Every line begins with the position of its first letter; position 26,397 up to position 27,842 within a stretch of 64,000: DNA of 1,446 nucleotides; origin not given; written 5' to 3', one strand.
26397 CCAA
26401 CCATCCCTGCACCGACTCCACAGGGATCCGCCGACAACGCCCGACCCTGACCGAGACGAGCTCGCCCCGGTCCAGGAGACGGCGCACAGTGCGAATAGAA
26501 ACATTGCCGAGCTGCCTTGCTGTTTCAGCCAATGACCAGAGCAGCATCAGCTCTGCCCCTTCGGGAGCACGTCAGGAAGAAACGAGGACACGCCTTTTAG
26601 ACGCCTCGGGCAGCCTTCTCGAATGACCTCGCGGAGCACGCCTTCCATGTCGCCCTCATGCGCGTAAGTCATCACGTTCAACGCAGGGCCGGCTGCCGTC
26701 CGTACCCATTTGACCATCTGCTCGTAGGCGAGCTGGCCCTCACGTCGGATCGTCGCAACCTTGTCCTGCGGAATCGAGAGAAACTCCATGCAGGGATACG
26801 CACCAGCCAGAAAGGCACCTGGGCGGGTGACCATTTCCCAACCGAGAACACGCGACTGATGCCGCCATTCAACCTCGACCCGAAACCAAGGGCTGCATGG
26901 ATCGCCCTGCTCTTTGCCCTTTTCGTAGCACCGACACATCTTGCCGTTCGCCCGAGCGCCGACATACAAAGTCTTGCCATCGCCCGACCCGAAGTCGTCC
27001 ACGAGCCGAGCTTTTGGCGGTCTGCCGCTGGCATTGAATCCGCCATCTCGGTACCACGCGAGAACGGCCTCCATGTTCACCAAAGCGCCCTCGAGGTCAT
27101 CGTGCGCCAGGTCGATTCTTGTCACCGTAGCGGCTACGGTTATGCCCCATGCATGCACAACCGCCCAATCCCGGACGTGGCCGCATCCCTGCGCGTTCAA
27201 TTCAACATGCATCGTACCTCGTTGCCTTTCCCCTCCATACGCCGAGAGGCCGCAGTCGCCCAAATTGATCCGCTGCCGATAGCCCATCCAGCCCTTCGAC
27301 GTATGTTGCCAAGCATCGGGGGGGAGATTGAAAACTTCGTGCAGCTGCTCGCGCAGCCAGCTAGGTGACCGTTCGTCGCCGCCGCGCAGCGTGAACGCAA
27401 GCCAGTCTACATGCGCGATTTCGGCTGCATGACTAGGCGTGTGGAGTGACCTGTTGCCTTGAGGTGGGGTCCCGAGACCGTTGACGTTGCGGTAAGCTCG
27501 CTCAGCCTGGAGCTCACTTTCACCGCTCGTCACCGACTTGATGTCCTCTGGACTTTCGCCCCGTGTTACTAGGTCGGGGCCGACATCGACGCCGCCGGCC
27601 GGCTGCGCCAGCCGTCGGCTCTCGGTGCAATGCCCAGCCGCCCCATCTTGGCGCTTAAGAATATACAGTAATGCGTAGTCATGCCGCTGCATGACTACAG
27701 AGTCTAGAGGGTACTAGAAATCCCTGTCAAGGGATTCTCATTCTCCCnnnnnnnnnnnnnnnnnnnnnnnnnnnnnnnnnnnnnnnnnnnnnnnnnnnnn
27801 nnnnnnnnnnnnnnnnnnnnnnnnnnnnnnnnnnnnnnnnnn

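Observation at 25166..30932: Small integrative element inserted in tRNA-Ala(CGC) with exact 45-bp att duplication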

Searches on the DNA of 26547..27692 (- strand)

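Call 68: build_rna_model(alignment_id=A7)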
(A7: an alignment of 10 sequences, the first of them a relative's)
Model R1 built from alignment A7 (10 sequences, 129 columns); structure: RNAalifold consensus.
model positions 115; base pairs 31; branch points 0; effective number of sequences 2.45; information 0.59 bits per position. Calibrated on 0.2 Mb of random sequence (short: E-values are rough).
structure used (alignment columns):
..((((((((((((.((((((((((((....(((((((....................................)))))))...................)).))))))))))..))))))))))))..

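Call 70: search_with_rna_model(model_id=R1, sources=[window, L003, L004, L005, L006, L007, L008, L009, L010, L011, L012, L013, L014, L015, L016, L017, L018, L019, L020, L021, L022, L023, L024, L025, L026, L027, L028, L029, L030, L031, L032, L033, L034, L035, L036, L037, L038, L039, L040, L041, L042, L043, L044, L045, L046, L047, L048, L049, L050, L051, L052, L053, L054, L055, L056, L057, L058, L059, L060, L061, L062, L063, L064, L065, L066, L067, L068, L069, L070, L071, L072, L073, L074, L075, L076, L077, L078, L079, L080, L081, L082, L083, L084], max_evalue=0.1, make_alignment=true)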
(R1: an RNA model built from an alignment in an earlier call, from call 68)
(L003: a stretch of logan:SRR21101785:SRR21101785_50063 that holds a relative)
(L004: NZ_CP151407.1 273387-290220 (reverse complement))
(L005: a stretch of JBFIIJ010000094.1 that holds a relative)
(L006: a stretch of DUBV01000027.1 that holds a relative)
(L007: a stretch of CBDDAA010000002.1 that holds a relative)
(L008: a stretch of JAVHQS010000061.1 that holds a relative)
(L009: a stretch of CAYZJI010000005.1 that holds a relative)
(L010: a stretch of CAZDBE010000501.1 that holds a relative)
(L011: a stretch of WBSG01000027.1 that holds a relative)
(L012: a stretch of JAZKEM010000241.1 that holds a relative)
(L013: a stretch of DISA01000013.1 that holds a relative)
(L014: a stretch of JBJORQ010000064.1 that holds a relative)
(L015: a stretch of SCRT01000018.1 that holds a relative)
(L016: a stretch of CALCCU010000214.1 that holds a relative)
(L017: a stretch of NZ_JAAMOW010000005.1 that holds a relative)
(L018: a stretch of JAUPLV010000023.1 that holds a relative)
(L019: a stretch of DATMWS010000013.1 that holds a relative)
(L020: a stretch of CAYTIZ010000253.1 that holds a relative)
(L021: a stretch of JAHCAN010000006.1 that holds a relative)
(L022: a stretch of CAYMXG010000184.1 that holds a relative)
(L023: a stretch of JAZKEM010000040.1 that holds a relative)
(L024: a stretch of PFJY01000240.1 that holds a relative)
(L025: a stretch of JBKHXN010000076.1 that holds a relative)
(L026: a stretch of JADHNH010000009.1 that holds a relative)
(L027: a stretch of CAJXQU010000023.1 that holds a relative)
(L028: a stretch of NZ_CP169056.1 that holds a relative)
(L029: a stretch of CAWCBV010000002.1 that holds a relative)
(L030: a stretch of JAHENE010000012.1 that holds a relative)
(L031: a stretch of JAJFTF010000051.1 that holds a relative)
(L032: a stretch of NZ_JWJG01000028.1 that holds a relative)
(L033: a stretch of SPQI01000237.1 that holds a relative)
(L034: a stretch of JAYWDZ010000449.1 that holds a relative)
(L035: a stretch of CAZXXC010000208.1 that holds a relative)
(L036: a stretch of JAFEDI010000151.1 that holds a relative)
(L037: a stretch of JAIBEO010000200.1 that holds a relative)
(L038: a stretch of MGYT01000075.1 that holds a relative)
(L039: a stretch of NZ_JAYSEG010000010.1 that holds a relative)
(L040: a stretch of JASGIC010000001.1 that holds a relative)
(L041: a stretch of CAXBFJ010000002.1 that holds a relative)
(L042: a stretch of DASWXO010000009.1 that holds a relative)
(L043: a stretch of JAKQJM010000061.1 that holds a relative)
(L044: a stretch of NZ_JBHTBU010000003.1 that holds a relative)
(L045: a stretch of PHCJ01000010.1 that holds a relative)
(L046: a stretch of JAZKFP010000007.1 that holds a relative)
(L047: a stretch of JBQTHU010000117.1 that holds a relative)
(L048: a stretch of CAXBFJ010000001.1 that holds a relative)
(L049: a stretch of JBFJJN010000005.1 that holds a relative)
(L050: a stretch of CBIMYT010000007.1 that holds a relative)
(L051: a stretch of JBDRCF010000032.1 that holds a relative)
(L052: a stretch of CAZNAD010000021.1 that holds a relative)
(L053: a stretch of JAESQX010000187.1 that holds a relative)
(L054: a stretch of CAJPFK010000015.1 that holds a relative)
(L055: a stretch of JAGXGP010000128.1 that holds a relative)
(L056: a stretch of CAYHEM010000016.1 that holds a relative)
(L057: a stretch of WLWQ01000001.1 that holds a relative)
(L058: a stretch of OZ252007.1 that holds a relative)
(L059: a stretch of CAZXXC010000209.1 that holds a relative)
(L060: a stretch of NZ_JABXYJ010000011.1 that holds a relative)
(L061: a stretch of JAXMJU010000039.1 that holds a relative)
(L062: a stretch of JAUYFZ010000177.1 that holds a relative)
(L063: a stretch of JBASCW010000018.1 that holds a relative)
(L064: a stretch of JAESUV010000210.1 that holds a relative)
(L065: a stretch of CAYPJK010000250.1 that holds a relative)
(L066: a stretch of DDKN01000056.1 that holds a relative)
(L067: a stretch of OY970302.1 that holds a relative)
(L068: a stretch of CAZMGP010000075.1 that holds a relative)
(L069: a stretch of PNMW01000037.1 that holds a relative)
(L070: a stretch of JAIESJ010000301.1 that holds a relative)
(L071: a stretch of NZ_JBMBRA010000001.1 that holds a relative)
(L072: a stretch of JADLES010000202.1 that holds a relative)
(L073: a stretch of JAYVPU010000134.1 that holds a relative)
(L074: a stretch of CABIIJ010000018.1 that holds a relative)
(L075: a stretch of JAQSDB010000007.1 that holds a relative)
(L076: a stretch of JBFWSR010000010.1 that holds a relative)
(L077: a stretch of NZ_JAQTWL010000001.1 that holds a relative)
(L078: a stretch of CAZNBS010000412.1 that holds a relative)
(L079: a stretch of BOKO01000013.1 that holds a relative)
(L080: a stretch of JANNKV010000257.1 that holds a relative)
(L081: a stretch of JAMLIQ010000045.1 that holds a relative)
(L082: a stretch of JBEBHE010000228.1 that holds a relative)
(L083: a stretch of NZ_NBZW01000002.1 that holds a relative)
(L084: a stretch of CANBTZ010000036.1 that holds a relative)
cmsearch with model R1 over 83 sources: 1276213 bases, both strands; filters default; matches with E-value up to 0.1: 53.
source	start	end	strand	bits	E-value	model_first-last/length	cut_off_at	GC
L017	9430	9551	+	116.1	6.9e-24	1-115/115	no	0.68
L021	9558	9669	+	111.5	8.1e-23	1-115/115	no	0.71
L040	9275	9390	+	104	4.8e-21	1-115/115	no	0.72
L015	9439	9557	+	100.8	2.7e-20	1-115/115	no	0.71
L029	9512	9626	+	98.5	9.3e-20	1-115/115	no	0.73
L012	9328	9447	+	95.3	5.2e-19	1-115/115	no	0.65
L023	1762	1881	+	89.4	1.3e-17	1-115/115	no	0.65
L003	415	527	+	88.4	2.2e-17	1-115/115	no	0.65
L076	9508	9616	+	84.7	1.6e-16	1-115/115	no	0.67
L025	9416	9538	+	82.5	5.3e-16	1-115/115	no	0.67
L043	9432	9554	+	79.4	2.9e-15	1-115/115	no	0.67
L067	9308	9425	+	78.6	4.3e-15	1-115/115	no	0.72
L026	9271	9387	+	73.8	6e-14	1-115/115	no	0.77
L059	367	474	+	71.3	2.3e-13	1-115/115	no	0.69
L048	9500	9616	+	70.1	4.4e-13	1-115/115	no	0.65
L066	7915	8022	+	69.6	5.8e-13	1-115/115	no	0.69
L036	1185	1307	+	67.1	2.2e-12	1-115/115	no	0.67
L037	9373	9495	+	66.6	2.9e-12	1-115/115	no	0.67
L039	9413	9535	+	60.7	7e-11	1-115/115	no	0.69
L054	11188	11300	+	58.4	2.5e-10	1-115/115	no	0.65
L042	9466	9588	+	56.8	5.7e-10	1-115/115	no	0.66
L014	124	227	+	55.8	1e-09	1-115/115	no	0.61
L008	9567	9703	+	55.8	1e-09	1-115/115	no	0.66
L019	7428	7533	+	55.3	1.3e-09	1-115/115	no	0.66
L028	9484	9610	+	54.6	2e-09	1-115/115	no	0.65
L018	7687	7792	+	54.4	2.2e-09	1-115/115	no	0.7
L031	9556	9660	+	54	2.6e-09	1-115/115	no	0.66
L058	11216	11328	+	54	2.6e-09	1-115/115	no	0.6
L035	598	705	+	53.2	4.2e-09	1-115/115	no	0.72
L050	11164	11279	+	51.8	8.6e-09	1-115/115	no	0.64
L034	659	764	+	51.3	1.1e-08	1-115/115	no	0.66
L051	9528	9633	+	50.3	2e-08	1-115/115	no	0.7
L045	11174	11286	+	50.3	2e-08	1-115/115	no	0.64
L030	2149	2253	+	49.8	2.6e-08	1-115/115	no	0.64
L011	9408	9512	+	49.7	2.7e-08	1-115/115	no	0.7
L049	11158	11273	+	48.8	4.3e-08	1-115/115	no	0.59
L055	9494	9600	+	48.7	4.7e-08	1-115/115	no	0.69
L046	3145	3254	+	43.1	9.7e-07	1-115/115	no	0.59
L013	9559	9648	+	39.6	6.4e-06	1-115/115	no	0.69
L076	9508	9616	-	38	1.5e-05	1-115/115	no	0.67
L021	9558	9669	-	36.5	3.5e-05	1-115/115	no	0.71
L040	9275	9390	-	36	4.5e-05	1-115/115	no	0.72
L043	9432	9554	-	33.3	0.00019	1-115/115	no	0.67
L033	9579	9647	-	29.3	0.0017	1-115/115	no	0.68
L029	9512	9626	-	29.2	0.0018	1-115/115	no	0.73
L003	415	527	-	28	0.0034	1-115/115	no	0.65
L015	9439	9557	-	26.7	0.0069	1-115/115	no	0.71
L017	9430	9551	-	26.2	0.0093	1-115/115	no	0.68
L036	1185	1307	-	25.7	0.012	1-115/115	no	0.67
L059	367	474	-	25.6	0.013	1-115/115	no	0.69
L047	9418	9527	+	25.2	0.016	1-115/115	no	0.62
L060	9566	9634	+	23.9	0.032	1-115/115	no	0.61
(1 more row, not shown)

Alignment A8: 53 matches aligned to the model, 210 columns, each read 5' to 3' on its own strand. Consensus structure (alignment columns), stored with it:
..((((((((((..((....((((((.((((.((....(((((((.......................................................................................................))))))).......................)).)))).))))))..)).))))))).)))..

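Call 71: search_with_rna_model(model_id=R1, sources=[L085, L086, L087, L088, L089, L090, L091, L092, L093, L094, L095, L096, L097, L098, L099, L100, L101, L102, L103, L104, L105, L106, L107, L108, L109, L110, L111, L112, L113, L114, L115, L116, L117, L118, L119, L120, L121, L122, L123, L124, L125, L126, L127, L128, L129, L130, L131, L132, L133, L134, L135, L136, L137, L138, L139, L140, L141, L142, L143, L144, L145, L146, L147, L148, L149, L150, L151, L152, L153, L154, L155, L156, L157, L158, L159, L160, L161, L162, L163, L164], max_evalue=1)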
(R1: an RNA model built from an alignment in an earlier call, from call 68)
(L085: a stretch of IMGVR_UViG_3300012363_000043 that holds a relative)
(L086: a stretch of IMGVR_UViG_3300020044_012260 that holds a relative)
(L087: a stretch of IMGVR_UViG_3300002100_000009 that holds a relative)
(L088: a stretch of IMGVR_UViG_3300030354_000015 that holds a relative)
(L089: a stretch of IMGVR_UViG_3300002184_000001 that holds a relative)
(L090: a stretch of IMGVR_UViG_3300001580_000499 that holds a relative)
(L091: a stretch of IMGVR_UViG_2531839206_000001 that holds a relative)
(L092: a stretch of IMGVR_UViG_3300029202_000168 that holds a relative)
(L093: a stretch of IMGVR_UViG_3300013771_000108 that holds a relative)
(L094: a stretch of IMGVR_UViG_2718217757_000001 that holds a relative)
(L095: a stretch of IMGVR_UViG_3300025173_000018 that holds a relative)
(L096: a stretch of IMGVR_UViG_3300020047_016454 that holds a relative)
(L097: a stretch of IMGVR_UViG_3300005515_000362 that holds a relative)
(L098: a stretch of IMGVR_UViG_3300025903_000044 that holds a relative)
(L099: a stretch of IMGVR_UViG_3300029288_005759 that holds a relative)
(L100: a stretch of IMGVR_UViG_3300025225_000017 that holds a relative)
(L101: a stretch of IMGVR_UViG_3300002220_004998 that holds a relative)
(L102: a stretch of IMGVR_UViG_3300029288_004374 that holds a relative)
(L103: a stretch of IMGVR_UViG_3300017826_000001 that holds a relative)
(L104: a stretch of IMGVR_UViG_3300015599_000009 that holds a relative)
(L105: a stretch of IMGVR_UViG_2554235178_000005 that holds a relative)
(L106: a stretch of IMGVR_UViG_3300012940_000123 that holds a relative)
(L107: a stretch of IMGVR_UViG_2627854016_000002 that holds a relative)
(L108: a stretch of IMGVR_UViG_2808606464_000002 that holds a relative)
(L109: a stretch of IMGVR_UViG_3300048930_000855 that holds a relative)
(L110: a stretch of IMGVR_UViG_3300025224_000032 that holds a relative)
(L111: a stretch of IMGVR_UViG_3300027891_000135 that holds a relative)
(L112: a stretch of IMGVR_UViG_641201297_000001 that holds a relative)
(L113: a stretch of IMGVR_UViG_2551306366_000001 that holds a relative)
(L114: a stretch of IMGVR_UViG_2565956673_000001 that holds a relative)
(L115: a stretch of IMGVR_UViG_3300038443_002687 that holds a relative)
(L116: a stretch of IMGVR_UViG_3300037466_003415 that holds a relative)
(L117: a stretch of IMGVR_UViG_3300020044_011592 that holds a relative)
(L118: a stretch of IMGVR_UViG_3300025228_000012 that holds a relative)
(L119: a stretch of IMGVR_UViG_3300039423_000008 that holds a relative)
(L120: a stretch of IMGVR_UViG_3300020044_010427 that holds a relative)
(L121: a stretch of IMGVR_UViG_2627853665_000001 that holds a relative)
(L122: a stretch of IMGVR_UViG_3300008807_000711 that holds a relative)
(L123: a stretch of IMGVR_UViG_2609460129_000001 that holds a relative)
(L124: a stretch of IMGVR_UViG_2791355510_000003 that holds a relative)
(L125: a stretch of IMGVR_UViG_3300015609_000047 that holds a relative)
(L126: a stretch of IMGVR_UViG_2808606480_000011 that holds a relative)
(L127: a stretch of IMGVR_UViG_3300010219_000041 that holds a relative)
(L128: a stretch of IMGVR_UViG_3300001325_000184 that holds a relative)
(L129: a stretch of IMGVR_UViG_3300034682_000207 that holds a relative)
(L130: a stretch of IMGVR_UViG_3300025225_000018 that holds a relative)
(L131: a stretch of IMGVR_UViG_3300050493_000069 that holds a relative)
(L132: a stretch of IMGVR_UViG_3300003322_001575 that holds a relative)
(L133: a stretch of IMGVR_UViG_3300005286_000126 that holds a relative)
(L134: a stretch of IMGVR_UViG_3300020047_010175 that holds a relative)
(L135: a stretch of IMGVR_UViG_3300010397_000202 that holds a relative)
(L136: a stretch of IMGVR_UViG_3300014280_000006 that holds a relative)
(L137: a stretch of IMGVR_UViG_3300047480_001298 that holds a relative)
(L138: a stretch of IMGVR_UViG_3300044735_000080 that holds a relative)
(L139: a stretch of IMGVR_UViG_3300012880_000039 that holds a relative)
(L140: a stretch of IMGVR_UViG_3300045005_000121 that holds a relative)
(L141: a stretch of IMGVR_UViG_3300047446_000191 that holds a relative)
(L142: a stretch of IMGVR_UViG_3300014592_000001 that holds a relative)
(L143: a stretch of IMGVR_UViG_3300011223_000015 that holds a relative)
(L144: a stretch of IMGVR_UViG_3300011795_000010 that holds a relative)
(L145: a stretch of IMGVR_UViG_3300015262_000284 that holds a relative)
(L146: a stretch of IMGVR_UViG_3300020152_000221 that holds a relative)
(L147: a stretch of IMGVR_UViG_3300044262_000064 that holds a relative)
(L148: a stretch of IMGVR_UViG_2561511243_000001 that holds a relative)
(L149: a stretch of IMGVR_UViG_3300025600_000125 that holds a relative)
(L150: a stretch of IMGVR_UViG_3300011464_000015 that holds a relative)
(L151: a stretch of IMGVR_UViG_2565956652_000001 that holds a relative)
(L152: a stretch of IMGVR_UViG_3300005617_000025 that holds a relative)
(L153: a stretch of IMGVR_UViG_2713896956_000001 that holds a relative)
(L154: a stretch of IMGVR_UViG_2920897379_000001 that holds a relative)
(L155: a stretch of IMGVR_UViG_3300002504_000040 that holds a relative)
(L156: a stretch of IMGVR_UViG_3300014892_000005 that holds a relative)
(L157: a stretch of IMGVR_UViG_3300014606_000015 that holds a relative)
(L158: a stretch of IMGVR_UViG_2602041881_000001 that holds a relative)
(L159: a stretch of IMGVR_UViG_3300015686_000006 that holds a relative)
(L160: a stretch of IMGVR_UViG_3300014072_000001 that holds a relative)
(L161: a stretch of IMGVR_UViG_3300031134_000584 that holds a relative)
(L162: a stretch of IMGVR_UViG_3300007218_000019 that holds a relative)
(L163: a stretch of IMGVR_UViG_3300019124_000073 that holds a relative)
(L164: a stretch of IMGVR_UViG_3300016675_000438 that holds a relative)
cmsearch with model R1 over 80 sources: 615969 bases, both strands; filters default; matches with E-value up to 1: 1.
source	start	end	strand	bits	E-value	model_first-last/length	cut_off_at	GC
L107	3639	3695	+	20.6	0.09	1-115/115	no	0.77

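Call 73: search_with_rna_model(model_id=R1, sources=[L003, L008, L011, L012, L013, L014, L015, L017, L018, L019, L021, L023, L025, L026, L028, L029, L030, L031, L034, L035, L036, L037, L039, L040, L042, L043, L045, L046, L048, L049, L050, L051, L054, L055, L058, L059, L066, L067, L076], max_evalue=1e-7, make_alignment=true)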
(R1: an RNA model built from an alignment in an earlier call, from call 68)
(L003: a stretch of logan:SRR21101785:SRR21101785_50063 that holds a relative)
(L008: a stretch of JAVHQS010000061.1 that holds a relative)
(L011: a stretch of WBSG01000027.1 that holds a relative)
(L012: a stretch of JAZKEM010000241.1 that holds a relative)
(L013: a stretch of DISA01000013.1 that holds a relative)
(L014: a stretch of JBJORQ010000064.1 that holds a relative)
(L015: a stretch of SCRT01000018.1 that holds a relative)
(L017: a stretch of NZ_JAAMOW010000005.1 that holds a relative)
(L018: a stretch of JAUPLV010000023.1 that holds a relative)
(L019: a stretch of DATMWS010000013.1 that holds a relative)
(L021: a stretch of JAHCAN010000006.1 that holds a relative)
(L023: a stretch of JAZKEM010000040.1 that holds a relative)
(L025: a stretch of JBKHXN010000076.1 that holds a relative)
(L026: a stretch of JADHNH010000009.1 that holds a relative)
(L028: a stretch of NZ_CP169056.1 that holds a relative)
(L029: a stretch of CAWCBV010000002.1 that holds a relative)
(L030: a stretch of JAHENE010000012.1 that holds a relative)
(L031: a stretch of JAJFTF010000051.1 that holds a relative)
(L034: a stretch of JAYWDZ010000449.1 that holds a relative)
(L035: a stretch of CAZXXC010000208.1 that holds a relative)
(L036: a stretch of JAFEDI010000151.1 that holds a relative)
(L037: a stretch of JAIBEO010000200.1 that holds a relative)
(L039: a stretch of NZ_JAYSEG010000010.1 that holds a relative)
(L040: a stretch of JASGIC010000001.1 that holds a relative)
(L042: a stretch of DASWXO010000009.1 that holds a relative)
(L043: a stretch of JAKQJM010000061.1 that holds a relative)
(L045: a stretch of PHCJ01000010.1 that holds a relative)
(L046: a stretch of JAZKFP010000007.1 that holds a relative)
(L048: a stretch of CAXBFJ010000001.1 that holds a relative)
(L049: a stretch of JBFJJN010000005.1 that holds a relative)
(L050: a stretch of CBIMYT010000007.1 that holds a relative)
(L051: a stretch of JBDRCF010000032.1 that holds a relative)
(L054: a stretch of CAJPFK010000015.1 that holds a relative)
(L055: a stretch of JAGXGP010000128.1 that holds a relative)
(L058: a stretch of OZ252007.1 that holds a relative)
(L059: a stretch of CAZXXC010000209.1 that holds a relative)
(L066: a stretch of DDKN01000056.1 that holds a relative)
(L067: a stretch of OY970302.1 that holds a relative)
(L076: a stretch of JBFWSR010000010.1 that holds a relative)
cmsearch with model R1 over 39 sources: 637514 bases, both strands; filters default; matches with E-value up to 1e-7: 37.
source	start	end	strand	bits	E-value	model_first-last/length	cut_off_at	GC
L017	9430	9551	+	116.1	3.5e-24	1-115/115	no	0.68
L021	9558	9669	+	111.5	4.1e-23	1-115/115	no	0.71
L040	9275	9390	+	104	2.4e-21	1-115/115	no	0.72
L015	9439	9557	+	100.8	1.3e-20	1-115/115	no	0.71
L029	9512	9626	+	98.5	4.7e-20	1-115/115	no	0.73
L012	9328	9447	+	95.3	2.6e-19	1-115/115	no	0.65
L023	1762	1881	+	89.4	6.3e-18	1-115/115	no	0.65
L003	415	527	+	88.4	1.1e-17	1-115/115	no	0.65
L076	9508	9616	+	84.7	8.2e-17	1-115/115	no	0.67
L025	9416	9538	+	82.5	2.6e-16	1-115/115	no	0.67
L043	9432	9554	+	79.4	1.5e-15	1-115/115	no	0.67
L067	9308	9425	+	78.6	2.1e-15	1-115/115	no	0.72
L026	9271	9387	+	73.8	3e-14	1-115/115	no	0.77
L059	367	474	+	71.3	1.2e-13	1-115/115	no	0.69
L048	9500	9616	+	70.1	2.2e-13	1-115/115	no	0.65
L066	7915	8022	+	69.6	2.9e-13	1-115/115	no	0.69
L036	1185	1307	+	67.1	1.1e-12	1-115/115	no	0.67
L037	9373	9495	+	66.6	1.4e-12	1-115/115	no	0.67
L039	9413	9535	+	60.7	3.5e-11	1-115/115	no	0.69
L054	11188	11300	+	58.4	1.2e-10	1-115/115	no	0.65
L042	9466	9588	+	56.8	2.9e-10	1-115/115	no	0.66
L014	124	227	+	55.8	5e-10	1-115/115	no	0.61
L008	9567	9703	+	55.8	5.1e-10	1-115/115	no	0.66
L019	7428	7533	+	55.3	6.7e-10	1-115/115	no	0.66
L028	9484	9610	+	54.6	9.7e-10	1-115/115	no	0.65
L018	7687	7792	+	54.4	1.1e-09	1-115/115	no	0.7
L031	9556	9660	+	54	1.3e-09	1-115/115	no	0.66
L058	11216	11328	+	54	1.3e-09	1-115/115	no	0.6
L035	598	705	+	53.2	2.1e-09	1-115/115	no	0.72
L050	11164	11279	+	51.8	4.3e-09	1-115/115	no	0.64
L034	659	764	+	51.3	5.6e-09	1-115/115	no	0.66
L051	9528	9633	+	50.3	9.8e-09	1-115/115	no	0.7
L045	11174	11286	+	50.3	9.9e-09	1-115/115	no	0.64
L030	2149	2253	+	49.8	1.3e-08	1-115/115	no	0.64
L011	9408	9512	+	49.7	1.3e-08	1-115/115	no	0.7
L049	11158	11273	+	48.8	2.2e-08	1-115/115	no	0.59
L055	9494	9600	+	48.7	2.4e-08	1-115/115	no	0.69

Alignment A9: 37 matches aligned to the model, 198 columns, each read 5' to 3' on its own strand. Consensus structure (alignment columns), stored with it:
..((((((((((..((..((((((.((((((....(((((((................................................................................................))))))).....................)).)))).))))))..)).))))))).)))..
